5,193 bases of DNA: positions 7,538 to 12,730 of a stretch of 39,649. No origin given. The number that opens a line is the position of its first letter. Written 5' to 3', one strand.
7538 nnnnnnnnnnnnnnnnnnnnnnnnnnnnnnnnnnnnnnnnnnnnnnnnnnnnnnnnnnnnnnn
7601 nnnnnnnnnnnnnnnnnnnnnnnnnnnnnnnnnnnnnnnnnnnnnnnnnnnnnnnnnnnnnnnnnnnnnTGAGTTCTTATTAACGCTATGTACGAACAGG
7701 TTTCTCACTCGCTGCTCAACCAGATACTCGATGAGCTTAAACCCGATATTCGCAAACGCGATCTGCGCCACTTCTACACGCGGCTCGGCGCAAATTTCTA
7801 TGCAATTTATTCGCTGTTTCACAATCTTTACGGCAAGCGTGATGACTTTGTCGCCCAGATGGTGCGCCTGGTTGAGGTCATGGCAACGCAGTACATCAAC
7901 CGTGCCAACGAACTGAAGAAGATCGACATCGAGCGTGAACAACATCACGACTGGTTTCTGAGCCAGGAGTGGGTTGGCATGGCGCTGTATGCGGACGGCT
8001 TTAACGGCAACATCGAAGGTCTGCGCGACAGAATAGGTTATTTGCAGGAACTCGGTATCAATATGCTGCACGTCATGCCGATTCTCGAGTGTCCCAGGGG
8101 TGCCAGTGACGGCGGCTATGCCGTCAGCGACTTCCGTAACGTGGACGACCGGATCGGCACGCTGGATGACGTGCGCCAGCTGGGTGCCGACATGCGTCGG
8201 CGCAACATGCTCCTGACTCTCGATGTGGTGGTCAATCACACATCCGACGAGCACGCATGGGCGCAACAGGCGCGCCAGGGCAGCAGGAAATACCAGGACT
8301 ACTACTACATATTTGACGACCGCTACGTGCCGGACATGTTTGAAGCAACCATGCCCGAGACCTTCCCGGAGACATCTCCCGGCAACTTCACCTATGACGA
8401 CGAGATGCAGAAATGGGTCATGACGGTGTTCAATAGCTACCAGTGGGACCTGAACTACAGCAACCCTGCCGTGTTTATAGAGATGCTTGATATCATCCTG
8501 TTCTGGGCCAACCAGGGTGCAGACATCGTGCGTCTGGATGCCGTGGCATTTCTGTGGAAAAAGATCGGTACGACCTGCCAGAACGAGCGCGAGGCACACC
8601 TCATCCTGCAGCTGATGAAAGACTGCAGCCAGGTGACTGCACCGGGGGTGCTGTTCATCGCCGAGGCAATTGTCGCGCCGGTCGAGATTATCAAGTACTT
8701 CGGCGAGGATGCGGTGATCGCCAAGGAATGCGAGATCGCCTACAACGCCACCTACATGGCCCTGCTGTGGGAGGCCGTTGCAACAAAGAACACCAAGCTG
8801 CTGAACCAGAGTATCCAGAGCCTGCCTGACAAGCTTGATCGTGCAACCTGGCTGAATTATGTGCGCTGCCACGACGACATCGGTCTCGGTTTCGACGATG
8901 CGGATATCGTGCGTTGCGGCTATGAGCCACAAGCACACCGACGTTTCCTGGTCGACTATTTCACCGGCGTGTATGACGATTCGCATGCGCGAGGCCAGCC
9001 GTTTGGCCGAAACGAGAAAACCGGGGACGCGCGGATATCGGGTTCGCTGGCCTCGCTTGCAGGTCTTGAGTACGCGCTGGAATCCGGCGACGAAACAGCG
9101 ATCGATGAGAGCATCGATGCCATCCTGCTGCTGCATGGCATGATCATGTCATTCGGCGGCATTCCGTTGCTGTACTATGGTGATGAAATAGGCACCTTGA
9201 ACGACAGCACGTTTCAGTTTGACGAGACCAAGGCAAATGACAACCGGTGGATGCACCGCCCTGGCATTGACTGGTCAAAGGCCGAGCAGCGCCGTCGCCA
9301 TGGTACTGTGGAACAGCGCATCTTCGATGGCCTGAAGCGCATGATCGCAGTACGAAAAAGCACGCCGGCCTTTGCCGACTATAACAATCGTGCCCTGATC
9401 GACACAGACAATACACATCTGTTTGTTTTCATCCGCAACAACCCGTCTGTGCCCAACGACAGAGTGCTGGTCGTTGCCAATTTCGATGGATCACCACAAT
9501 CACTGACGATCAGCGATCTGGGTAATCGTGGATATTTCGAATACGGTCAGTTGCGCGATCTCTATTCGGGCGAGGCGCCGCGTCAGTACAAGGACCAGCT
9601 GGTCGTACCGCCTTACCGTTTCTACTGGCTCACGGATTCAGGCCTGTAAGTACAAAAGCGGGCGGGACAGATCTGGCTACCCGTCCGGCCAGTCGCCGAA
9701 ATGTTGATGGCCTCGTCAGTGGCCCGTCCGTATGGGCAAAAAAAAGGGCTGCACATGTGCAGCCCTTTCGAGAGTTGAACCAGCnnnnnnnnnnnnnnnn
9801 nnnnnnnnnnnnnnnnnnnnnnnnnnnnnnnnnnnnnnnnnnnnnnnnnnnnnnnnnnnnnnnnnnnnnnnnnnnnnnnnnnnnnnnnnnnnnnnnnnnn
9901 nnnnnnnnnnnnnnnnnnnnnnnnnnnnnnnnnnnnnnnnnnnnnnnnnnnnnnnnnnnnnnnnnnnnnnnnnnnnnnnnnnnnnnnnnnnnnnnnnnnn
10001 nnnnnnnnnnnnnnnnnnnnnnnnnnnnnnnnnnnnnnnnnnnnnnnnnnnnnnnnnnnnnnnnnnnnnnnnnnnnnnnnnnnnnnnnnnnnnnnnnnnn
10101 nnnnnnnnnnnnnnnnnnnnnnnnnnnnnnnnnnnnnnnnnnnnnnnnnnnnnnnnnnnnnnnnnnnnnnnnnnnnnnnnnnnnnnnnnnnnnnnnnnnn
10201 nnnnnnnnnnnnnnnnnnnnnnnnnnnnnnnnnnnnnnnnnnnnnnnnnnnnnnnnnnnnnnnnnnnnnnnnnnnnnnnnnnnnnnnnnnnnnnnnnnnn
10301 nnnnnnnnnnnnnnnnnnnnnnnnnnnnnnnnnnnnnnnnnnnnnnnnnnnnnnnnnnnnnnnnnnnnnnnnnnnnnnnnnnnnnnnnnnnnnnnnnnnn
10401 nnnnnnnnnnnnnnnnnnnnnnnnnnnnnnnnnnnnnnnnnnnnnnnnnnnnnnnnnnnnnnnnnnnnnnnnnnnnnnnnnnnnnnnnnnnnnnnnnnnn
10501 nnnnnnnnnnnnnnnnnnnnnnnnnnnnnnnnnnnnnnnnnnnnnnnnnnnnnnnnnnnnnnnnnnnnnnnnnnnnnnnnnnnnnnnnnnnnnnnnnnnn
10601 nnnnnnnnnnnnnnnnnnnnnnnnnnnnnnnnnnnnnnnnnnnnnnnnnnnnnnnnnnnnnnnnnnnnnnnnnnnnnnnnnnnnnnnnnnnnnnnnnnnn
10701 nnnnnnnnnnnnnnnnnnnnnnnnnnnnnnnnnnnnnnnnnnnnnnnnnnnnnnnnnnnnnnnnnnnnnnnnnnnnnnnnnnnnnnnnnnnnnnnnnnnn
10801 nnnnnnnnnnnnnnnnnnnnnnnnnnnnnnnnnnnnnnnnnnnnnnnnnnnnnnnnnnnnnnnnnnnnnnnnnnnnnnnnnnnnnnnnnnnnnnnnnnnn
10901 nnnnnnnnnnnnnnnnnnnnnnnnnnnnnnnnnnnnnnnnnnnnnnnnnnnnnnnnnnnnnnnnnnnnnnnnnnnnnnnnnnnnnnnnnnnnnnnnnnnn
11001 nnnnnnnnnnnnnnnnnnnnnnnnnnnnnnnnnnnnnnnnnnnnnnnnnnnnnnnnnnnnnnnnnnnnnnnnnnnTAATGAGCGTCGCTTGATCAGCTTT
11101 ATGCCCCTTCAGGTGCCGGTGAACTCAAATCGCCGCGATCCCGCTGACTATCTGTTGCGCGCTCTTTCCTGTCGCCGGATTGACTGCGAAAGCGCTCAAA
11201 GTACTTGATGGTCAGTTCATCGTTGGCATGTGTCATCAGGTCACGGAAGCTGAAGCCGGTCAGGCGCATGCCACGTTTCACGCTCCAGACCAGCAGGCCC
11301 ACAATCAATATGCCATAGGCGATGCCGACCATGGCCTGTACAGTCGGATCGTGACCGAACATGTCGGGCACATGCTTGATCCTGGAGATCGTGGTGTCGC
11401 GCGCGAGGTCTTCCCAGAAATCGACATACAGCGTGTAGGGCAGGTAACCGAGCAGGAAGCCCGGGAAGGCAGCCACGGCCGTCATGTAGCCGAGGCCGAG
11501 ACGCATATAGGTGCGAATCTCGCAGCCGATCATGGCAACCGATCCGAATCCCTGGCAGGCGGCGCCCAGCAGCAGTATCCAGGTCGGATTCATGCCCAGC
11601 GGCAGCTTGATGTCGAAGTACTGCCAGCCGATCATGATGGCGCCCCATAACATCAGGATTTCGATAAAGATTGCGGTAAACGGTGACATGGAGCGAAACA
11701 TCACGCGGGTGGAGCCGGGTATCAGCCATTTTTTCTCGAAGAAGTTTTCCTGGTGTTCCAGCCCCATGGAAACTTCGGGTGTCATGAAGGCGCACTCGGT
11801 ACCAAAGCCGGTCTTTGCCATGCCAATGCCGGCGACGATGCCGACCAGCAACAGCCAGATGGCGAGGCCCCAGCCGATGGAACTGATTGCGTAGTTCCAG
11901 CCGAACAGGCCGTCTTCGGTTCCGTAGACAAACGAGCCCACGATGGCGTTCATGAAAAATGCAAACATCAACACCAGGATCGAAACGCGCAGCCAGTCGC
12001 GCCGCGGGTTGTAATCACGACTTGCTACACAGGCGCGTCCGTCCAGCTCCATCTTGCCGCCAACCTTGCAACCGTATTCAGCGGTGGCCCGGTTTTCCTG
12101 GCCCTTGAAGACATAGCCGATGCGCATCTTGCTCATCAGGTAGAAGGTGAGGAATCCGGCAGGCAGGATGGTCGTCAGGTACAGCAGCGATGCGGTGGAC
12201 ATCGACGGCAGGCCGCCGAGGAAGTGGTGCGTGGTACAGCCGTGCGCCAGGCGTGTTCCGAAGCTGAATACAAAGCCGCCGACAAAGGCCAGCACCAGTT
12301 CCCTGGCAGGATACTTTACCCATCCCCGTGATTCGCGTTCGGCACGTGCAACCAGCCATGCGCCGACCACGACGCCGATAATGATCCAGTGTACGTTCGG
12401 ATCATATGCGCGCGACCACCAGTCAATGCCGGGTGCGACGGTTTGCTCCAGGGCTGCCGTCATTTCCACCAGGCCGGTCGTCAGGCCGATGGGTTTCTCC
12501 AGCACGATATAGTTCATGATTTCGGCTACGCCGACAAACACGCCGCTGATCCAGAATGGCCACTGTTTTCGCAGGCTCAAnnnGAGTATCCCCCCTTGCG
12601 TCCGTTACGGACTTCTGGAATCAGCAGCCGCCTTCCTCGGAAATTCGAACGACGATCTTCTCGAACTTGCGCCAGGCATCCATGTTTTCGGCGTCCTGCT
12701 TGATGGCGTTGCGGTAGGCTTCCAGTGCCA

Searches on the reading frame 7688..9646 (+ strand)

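Call 66: search_protein_families(library=pfam, proteins=[window:7688-9646:+], max_evalue=0.00001)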
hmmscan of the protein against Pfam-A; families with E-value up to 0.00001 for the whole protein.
window:7688-9646:+ (653 aa): 3 families
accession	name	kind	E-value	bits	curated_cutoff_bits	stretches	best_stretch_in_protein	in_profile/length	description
PF00128.31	Alpha-amylase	-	1.8e-45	156.4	22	1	107-396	16-315/446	Alpha amylase, catalytic domain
PF16657.11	Malt_amylase_C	-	1.3e-07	32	27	1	570-647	5-75/75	Maltogenic Amylase, C-terminal domain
PF14701.12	hDGE_amylase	-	1.7e-07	31.2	27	1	107-194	19-112/439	Glycogen debranching enzyme, glucanotransferase domain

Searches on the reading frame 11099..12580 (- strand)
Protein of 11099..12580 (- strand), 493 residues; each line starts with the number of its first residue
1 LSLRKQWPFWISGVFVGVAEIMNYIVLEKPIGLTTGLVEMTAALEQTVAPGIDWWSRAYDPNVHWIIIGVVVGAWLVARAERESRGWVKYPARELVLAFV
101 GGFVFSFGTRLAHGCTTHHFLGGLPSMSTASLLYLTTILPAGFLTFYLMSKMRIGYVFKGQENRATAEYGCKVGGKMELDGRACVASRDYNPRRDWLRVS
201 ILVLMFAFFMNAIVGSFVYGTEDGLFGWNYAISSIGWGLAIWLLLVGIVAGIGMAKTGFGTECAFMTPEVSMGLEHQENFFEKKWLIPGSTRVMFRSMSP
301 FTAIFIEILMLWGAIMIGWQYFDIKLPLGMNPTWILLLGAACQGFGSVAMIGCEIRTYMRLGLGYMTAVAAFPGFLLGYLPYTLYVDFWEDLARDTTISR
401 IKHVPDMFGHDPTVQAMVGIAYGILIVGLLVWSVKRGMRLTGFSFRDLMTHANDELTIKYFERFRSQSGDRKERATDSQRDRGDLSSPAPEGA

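Call 66: search_protein_families(library=pfam, proteins=[window:11099-12580:-], max_evalue=0.00001)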
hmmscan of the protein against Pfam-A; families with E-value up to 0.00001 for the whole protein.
window:11099-12580:- (493 aa): 1 family
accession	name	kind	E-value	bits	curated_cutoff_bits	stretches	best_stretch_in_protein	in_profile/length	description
PF04143.19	Sulf_transp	-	1e-19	71.7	27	1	3-139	173-305/310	Sulphur transport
